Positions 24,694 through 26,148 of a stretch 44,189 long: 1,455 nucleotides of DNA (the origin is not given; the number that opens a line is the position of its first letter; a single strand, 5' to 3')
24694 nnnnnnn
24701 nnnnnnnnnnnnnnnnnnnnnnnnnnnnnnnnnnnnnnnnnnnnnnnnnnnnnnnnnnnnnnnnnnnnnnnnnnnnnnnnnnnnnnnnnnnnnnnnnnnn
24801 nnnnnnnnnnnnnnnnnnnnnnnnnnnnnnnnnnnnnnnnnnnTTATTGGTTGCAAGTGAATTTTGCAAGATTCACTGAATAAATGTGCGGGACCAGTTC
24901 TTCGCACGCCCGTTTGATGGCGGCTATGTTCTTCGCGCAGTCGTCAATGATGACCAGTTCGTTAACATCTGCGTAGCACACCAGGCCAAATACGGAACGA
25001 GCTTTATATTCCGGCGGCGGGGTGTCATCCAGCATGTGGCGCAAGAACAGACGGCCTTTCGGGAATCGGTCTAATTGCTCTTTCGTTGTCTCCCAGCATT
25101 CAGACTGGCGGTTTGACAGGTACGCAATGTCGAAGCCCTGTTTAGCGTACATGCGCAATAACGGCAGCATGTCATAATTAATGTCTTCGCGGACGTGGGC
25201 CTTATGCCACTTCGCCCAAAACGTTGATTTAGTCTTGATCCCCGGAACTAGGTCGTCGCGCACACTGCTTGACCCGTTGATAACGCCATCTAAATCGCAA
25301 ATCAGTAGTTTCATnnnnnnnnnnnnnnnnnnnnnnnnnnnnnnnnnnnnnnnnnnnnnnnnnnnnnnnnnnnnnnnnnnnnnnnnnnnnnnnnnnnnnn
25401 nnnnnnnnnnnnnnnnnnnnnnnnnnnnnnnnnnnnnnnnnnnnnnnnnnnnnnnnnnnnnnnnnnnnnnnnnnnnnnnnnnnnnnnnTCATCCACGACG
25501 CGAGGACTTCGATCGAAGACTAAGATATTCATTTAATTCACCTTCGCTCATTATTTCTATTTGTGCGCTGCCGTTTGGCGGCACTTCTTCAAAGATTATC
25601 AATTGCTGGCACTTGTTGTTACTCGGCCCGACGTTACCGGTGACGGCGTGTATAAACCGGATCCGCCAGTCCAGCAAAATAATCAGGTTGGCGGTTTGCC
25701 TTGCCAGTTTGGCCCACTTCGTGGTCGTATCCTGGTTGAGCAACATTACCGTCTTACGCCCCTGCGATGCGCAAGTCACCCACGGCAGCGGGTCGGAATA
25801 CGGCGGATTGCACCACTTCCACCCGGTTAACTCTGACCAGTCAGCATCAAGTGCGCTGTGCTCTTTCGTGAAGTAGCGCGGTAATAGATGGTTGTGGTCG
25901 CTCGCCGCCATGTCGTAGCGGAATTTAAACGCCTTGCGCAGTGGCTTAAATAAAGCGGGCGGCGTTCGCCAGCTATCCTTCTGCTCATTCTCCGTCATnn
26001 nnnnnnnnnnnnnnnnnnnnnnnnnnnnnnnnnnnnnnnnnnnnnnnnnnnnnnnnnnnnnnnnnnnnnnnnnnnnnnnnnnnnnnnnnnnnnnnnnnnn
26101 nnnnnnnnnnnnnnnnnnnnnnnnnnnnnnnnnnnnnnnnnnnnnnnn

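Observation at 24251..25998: Nucleotide-metabolism / DNA-methylation cassette: MazG-like module, HAD phosphatase, small ORF, Dam-type methyltransferase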

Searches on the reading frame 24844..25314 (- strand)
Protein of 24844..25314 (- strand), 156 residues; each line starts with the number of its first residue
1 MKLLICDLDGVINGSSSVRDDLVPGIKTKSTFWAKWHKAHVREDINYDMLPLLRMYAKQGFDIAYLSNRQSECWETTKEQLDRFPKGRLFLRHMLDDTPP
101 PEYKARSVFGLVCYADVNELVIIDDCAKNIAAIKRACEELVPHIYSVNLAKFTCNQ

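Call 3: search_protein_families(library=pfam, max_evalue=0.1, proteins=[window:24844-25314:-])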
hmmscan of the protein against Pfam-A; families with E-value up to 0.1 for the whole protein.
window:24844-25314:- (156 aa): 5 families
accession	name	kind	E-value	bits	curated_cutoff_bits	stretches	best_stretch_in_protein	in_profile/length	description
PF03767.20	Acid_phosphat_B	-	0.00012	22.1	27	1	23-83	100-159/230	HAD superfamily, subfamily IIIB (Acid phosphatase)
PF24599.1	DUF7621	-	0.0022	18.3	27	1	108-140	41-73/79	Family of unknown function (DUF7621)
PF09949.15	APP1_cat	-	0.027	14.8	27.1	1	5-94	4-88/154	Phosphatidate phosphatase APP1, catalytic domain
PF25109.1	HAD_PNKP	-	0.033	14.8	27.6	0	36-81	23-67/143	Polynucleotide kinase PNKP phosphatase domain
PF24694.1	LNS2_PITM1-3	-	0.078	13.4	27.7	0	40-107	17-85/124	PITM 1-3, LNS2 domain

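Call 4: search_protein_families(library=phrogs, max_evalue=0.01, proteins=[window:24844-25314:-])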
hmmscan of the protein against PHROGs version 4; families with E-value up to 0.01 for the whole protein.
window:24844-25314:- (156 aa): 3 families
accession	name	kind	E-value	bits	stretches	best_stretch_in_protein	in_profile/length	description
phrog_415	-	other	1.7e-31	110.6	1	1-151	21-172/218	polynucleotide kinase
phrog_6863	-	unknown function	0.0069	17.5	0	108-141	41-74/82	-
phrog_505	-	other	0.0079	16.7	1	41-100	186-248/295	polynucleotide kinase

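Call 16: search_solved_structures(query=window:24844-25314:-, max_evalue=1, show_alignments=3)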
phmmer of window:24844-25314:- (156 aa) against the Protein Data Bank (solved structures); distinct sequences matched with E-value up to 1: 1.
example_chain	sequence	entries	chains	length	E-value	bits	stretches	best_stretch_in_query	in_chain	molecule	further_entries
2i33_A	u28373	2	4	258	0.3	14.6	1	27-103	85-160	Acid phosphatase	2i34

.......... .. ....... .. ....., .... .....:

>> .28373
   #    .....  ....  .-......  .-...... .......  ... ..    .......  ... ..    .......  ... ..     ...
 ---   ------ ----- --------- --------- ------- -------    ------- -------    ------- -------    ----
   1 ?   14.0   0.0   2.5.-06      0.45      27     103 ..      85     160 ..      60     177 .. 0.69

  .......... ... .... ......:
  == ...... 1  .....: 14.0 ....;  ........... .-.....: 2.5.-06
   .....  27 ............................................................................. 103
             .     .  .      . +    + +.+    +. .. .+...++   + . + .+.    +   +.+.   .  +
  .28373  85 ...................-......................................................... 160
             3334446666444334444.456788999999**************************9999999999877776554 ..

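Call 25: search_protein_families(library=ncbifam, max_evalue=0.01, proteins=[window:24844-25314:-])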
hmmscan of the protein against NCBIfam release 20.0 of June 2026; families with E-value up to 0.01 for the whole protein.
window:24844-25314:- (156 aa): 0 families

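Call 39: search_dna_similar(query=window:24844-25314:-, collection=phages, mode=protein, rows=spread, max_rows=40, max_evalue=0.001)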
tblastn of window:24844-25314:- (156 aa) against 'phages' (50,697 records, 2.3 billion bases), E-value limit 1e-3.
Records with a match: 192; places in all: 192; records where one place covers at least 80% of the query: 171.
Best place of each record, by identity: 95-99% 8; 80-90% 66; 60-80% 78; <60% 40.
By first word of the organism name: Escherichia 141; Pectobacterium 14; Klebsiella 13; Shigella 5; Serratia 5; Kosakonia 3; Dhillonvirus 2; Salmonella 2; Sodalis 2; Enterobacter 2; and 3 more.
By host as written in the record: Escherichia coli 79; Escherichia coli K-12 MG1655 12; - 9; Escherichia coli K-12 8; Escherichia sp. 6; Escherichia coli O157:H7 4; Escherichia coli O18 4; Escherichia coli MG1655 3; and 43 more.
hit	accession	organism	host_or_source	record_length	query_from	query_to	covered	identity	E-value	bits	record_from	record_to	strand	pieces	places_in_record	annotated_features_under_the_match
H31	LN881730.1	Escherichia phage slur05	Escherichia coli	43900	1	156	100%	98.1%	2e-101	323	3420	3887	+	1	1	hypothetical protein (x2)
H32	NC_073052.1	Escherichia phage JLBYU60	Escherichia coli K-12 MG1655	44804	1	156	100%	98.1%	2e-101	323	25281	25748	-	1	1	hypothetical protein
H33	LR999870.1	Escherichia phage vB_Eco_CS16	-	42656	1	156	100%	80.8%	3e-85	277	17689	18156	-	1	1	hypothetical protein WF5505_00041 | hypothetical protein EK99P-1_0031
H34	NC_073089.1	Escherichia phage Oekolampad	Escherichia coli K-12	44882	1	156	100%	80.8%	5e-85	276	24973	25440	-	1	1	putative phosphatase | hypothetical protein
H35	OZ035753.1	Dhillonvirus LF50P3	-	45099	1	156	100%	80.8%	9e-85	276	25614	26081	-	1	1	record has no annotation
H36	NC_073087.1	Escherichia phage Gluttony_ev152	-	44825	1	156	100%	80.8%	3e-84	274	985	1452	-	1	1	hypothetical protein (x2)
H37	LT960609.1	Escherichia phage SECphi18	Escherichia coli MG1655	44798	1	156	100%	80.1%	2e-84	275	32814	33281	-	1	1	record has no annotation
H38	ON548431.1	Escherichia phage PEC9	Escherichia coli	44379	1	156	100%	80.1%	3e-84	274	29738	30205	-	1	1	hypothetical protein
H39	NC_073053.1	Escherichia phage vB_EcoD_Teewinot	Escherichia coli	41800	1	156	100%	80.1%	6e-84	273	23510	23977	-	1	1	hypothetical protein (x2)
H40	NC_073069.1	Escherichia phage B2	Escherichia sp. Mg1655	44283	1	156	100%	80.1%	7e-84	273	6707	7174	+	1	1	hypothetical protein (x2)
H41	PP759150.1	Escherichia phage HH3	Escherichia sp.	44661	1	156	100%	80.1%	7e-84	273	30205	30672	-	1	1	hypothetical protein (x2)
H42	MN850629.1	Escherichia phage mckay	Escherichia coli K-12 MG1655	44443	1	156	100%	80.1%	7e-84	273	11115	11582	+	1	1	hypothetical protein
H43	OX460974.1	Dhillonvirus sp. EcoIv6a_Kente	wastewater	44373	1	156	100%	80.1%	8e-84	273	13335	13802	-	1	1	record has no annotation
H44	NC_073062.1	Escherichia phage TheodorHerzl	Escherichia coli K-12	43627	1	156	100%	80.1%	1e-83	272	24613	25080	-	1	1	putative phosphatase | hypothetical protein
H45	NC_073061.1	Escherichia phage vB_EcoS-101114BS4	Escherichia coli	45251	1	156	100%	80.1%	2e-83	272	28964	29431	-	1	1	hypothetical protein (x2)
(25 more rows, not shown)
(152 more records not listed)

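Call 46: find_homologous_proteins(query=window:24844-25314:-, max_evalue=0.001)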
Query window:24844-25314:- (156 aa): 16 proteins with E <= 0.001 among 30 candidates.
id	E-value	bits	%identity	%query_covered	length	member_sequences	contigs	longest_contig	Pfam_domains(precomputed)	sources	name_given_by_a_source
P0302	1.0e-94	333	94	100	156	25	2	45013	-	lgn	-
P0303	2.7e-81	289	79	100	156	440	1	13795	-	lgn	-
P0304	1.8e-80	287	79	100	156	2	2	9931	-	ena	-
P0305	2.6e-80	286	80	100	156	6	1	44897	-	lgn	-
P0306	4.3e-54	201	83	67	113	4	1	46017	PF03767.21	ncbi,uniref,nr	ncbi:hypothetical protein rolling_3 [Escherichia phage rolling]|uniref:Uncharacterized protein n=1 T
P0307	3.5e-51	192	59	97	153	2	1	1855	PF03767.21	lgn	-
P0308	3.7e-44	169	53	98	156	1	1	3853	PF03767.21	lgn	-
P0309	5.4e-42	162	52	99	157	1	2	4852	-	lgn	-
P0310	1.1e-40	157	55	87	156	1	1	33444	-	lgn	-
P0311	1.2e-38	151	49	100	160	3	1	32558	PF03767.21,PF24694.2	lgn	-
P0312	2.2e-37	147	63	70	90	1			-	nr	nr:MAG TPA: Polynucleotide kinase [Caudoviricetes sp.]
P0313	3.8e-37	146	46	97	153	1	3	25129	-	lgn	-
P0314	8.6e-37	145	76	54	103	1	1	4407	-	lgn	-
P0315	1.0e-32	131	44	99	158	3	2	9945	PF24694.2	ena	-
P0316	1.5e-32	131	47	99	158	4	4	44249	PF03767.21,PF24694.2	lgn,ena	-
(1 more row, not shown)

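Call 66: predict_structure(alignment_id=A4)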
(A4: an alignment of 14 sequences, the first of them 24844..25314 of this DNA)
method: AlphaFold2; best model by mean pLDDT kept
length: 156 residues; sequences in the alignment: 14
mean_pLDDT: 85.8   pTM: 0.82
mean pLDDT of the five models: 85.8, 85.8, 83.8, 83.3, 82.2
residues with pLDDT >= 90: 87; 70-90: 39; 50-70: 28; < 50: 2
segments of 3 or more residues with pLDDT < 50: none
pLDDT, mean of each block of 10 residues (from residue 1): 94 71 59 69 87 97 92 88 94 75 91 93 96 97 96 67
secondary structure, 60 per line:
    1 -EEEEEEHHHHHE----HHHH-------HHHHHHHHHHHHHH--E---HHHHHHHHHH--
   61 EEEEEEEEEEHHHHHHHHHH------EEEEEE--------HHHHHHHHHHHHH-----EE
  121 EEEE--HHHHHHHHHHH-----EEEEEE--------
elements in order: E2-7 H8-12 H18-21 H29-42 H49-58 E61-70 H71-80 E87-92 H101-113 E119-124 H127-137 E143-148

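Call 68: fold_search(model_id=the predicted structure, library=pdb)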
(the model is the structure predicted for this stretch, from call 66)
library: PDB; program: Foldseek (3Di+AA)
matches with E <= 10: 1432; with E <= 0.001: 21
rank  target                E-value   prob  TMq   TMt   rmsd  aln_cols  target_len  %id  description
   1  4xru_D                3.1e-05  1.00  0.60  0.35   5.4       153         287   21  Structure of Pnkp1/Rnl/Hen1 complex (released 2015-04-22)
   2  4xru_A                3.3e-05  1.00  0.62  0.36   5.2       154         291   21  Structure of Pnkp1/Rnl/Hen1 complex (released 2015-04-22)
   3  4xrp_A                4.8e-05  1.00  0.61  0.33   5.4       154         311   20  Structure of the Pnkp1/Rnl/Hen1 RNA repair complex (released 2015-04-22)
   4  5uj0_A                7.2e-05  1.00  0.66  0.71   4.1       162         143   17  Structure of T4Pnkp 3' phosphatase covalently bound to BeF3 (released 2017-02-08)
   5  6cgk                  1.8e-04  1.00  0.64  0.52   7.1       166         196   13  Structure of the HAD domain of effector protein Lem4 (lpg1101) from Legionella pneumophila (inactive mutant)with phospha (released 2018-07-18)
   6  9jtz_A                2.6e-04  1.00  0.63  0.40   4.8       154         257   18  Crystal structure of Nir2 C-terminal domain in complex with phosphatidic acid (released 2025-10-15)
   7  6cdw                  2.8e-04  1.00  0.64  0.53   7.1       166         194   13  Structure of the HAD domain of effector protein Lem4 (lpg1101) from Legionella pneumophila (inactive mutant) (released 2018-07-18)
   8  4fyp_A                2.8e-04  1.00  0.64  0.46   6.0       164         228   16  Crystal Structure of Plant Vegetative Storage Protein (released 2013-06-26)
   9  9jz1_A                3.2e-04  1.00  0.59  0.38   3.5       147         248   14  Crystal structure of Nir2 C-terminal domain in complex with phosphate (released 2025-10-15)
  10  6cgj                  3.2e-04  1.00  0.64  0.54   5.3       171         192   12  Structure of the HAD domain of effector protein Lem4 (lpg1101) from Legionella pneumophila (released 2018-07-18)
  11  4fyp_B                3.6e-04  1.00  0.68  0.50   4.4       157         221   17  Crystal Structure of Plant Vegetative Storage Protein (released 2013-06-26)
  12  5ai8                  5.0e-04  1.00  0.56  0.20   6.6       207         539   16  ligand complex structure of soluble epoxide hydrolase (released 2015-05-13)
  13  9jz1_B                5.4e-04  1.00  0.58  0.37   7.2       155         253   17  Crystal structure of Nir2 C-terminal domain in complex with phosphate (released 2025-10-15)
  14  6tzy_D                5.4e-04  1.00  0.57  0.36   5.2       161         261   21  Crystal Structure of a lipin/Pah Phosphatidic Acid Phosphatase (released 2020-03-18)
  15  9jzp_A                6.1e-04  1.00  0.59  0.37   6.1       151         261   16  Crystal structure of Nir2 C-terminal domain (released 2025-10-15)
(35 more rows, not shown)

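Call 73: search_protein_families(library=padloc, max_evalue=0.01, proteins=[window:24844-25314:-])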
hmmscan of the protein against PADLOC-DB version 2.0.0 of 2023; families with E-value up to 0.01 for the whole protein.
window:24844-25314:- (156 aa): 0 families

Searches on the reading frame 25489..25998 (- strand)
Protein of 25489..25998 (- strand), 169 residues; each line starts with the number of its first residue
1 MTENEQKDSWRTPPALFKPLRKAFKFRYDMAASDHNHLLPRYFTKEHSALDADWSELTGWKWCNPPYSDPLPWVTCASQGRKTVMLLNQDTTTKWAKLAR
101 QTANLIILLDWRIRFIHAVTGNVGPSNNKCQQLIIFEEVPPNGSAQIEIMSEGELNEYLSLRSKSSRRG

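Call 3: search_protein_families(library=pfam, max_evalue=0.1, proteins=[window:25489-25998:-])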
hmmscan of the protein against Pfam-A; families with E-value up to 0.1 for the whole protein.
window:25489-25998:- (169 aa): 1 family
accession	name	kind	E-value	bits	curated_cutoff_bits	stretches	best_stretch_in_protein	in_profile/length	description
PF05869.16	Dam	-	8.3e-37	126.9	28.1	1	2-139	4-147/169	DNA N-6-adenine-methyltransferase (Dam)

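Call 4: search_protein_families(library=phrogs, max_evalue=0.01, proteins=[window:25489-25998:-])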
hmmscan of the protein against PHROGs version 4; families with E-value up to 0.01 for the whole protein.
window:25489-25998:- (169 aa): 4 families
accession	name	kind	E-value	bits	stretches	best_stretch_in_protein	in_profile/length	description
phrog_111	-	other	4.6e-52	178.8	1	2-163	59-228/345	DNA methyltransferase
phrog_22740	-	unknown function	2.5e-15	57.8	1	6-85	10-90/99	-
phrog_6083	-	DNA, RNA and nucleotide metabolism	0.0002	22.5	1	79-140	3-69/94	DNA methylase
phrog_33262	-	moron, auxiliary metabolic gene and host takeover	0.00042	19.9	1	4-69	301-371/495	phosphoadenosine phosphosulfate reductase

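Call 17: search_solved_structures(query=window:25489-25998:-, max_evalue=1, show_alignments=2)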
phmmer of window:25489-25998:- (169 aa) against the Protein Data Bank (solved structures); distinct sequences matched with E-value up to 1: 0.

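Call 25: search_protein_families(library=ncbifam, max_evalue=0.01, proteins=[window:25489-25998:-])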
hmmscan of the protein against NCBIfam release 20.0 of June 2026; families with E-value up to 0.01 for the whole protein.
window:25489-25998:- (169 aa): 1 family
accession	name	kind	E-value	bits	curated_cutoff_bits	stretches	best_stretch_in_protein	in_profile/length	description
TIGR01712.1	phage_N6A_met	equivalog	1.4e-24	86.5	97.05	1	3-154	7-160/165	phage N-6-adenine-methyltransferase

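Call 65: search_dna_similar(query=window:25489-25998:-, collection=phages, mode=protein, rows=spread, max_rows=40, max_evalue=0.00001)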
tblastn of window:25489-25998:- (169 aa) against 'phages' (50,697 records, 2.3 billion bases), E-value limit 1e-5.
Records with a match: 1447; places in all: 1448; records where one place covers at least 80% of the query: 761.
Best place of each record, by identity: 95-99% 2; 90-95% 4; 80-90% 151; 60-80% 5; <60% 1285.
By first word of the organism name: Escherichia 477; Vibrio 357; Klebsiella 171; Stx2a-converting 51; Stx1a-converting 37; Enterobacteria 36; Salmonella 34; Shigella 33; Campylobacter 20; Yersinia 20; and 53 more.
By host as written in the record: - 458; Escherichia coli 159; Klebsiella pneumoniae 55; Escherichia coli K-12 MG1655 50; Escherichia coli K-12 27; Vibrio crassostreae 21; Campylobacter jejuni 20; Vibrio cyclitrophicus 20; and 315 more.
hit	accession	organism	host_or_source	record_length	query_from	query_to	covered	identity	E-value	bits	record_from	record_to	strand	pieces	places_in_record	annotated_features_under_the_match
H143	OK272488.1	Escherichia phage JLBYU37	Escherichia coli K-12 MG1655 del ...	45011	1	169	100%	97.6%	7e-109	345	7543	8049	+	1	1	putative DNA N-6-adenine methyltransferase | hypothetical protein (x2)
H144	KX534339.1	Escherichia phage Sloth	Escherichia coli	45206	1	169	100%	82.8%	4e-94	303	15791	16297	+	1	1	DNA N-6-adenine methyltransferase | hypothetical protein (x2)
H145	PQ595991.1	Escherichia phage Psq-1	Escherichia coli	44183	1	160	95%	85.6%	1e-92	299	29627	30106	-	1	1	DNA N-6-adenine methyltransferase | hypothetical protein (x2)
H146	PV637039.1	Escherichia phage vB_EcoS_PS2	Escherichia coli KACC 10115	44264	1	159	94%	84.9%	2e-91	295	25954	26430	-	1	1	DNA methyltransferase | DNA ligase | hypothetical protein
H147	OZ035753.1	Dhillonvirus LF50P3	-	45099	1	160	95%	83.1%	1e-90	293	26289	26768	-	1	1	record has no annotation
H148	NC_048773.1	Aeromonas phage 4_4572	Aeromonas hydrophila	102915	7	158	90%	39.0%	6e-24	102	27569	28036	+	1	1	44572_056: DNA methyltransferase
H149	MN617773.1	Yersinia phage vB_Yen_X1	Yersinia enterocolitica ATCC 23715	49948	2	146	86%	38.2%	3e-18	86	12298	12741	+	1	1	dam methylase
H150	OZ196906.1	Vibrio phage 95E28-1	Seawater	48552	7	155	88%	36.8%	2e-19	90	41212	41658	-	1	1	DNA methyltransferase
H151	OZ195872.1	Vibrio phage K90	Seawater and oysters mix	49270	7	155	88%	36.6%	1e-19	90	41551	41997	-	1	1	DNA methyltransferase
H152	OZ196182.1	Vibrio phage K186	Seawater and oysters mix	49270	7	155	88%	36.6%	1e-19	90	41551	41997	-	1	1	DNA methyltransferase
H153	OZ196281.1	Vibrio phage K104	Seawater and oysters mix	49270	7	155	88%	36.6%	1e-19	90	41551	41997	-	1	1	DNA methyltransferase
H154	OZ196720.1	Vibrio phage K180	Seawater and oysters mix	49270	7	155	88%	36.6%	1e-19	90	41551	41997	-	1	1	DNA methyltransferase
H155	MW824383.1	Vibrio phage PS34B.2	Vibrio crassostreae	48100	7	155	88%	35.2%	5e-17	83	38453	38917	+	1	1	hypothetical protein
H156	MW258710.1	Kosakonia phage Kc237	Kosakonia cowanii CB237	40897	2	137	80%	37.3%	9e-20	91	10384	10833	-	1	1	DNA helicase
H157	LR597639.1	Escherichia phage ev243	-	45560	2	136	80%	36.9%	1e-16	82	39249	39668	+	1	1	Phage-associated DNA N-6-adenine methyltransferase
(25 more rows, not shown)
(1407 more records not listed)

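Call 73: search_protein_families(library=padloc, max_evalue=0.01, proteins=[window:25489-25998:-])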
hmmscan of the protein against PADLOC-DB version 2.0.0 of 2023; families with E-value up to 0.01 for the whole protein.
window:25489-25998:- (169 aa): 4 families
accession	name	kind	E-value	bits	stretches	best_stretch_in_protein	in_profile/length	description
PDLC03721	oMTase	-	2.6e-10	38.7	1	5-110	54-163/237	orphan methyltransferase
PDLC03726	oMTase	-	7.3e-08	30.6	1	6-76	10-79/140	orphan methyltransferase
PDLC03332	MTase_II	-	4.2e-06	24.3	1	5-69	22-91/297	Type II methyltransferase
PDLC03263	MTase_II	-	5.4e-06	24.3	1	5-69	22-91/217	Type II methyltransferase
